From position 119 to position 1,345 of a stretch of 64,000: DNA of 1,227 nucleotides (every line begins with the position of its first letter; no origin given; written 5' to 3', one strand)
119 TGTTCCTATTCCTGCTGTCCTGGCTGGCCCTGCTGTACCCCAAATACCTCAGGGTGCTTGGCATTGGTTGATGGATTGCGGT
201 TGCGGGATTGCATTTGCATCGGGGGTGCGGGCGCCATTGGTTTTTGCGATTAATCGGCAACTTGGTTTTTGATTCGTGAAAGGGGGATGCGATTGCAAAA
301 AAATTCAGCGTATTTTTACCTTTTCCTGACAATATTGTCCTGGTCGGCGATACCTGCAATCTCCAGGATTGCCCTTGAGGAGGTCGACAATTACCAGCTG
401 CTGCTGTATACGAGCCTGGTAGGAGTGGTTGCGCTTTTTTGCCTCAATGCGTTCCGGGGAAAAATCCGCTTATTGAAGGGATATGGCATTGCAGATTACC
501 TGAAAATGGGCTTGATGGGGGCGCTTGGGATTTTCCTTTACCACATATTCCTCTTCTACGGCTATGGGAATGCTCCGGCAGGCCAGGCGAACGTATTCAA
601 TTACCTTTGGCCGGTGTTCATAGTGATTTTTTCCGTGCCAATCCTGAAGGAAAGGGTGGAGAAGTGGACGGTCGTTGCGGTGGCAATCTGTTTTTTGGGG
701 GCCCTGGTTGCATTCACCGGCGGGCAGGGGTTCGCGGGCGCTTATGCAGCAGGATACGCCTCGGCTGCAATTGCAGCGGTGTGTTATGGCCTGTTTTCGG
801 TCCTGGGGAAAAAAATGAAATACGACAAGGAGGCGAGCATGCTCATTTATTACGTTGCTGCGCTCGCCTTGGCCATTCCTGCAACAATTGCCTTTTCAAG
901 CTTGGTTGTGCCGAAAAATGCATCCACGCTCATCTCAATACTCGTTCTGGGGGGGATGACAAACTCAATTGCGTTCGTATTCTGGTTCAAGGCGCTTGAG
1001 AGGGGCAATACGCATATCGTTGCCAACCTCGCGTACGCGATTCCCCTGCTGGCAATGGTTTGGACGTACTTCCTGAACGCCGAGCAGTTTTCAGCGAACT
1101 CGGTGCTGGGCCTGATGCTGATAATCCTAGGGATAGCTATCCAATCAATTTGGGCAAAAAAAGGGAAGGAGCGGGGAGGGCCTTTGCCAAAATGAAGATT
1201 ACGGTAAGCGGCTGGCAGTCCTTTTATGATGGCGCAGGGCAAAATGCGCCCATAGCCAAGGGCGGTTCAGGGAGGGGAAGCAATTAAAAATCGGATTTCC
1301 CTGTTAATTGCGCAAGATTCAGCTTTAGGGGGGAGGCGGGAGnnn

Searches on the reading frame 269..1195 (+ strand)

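Call 74: search_protein_families(library=pfam, proteins=[window:269-1195:+], max_evalue=0.0001)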
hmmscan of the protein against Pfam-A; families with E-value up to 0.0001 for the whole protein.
window:269-1195:+ (308 aa): 2 families
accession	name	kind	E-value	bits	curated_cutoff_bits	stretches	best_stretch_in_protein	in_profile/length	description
PF00892.27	EamA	-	1.8e-36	125.8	28.2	2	13-149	2-134/135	EamA-like transporter family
PF03151.22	TPT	-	1.4e-05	25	30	1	77-291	64-289/291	Triose-phosphate Transporter family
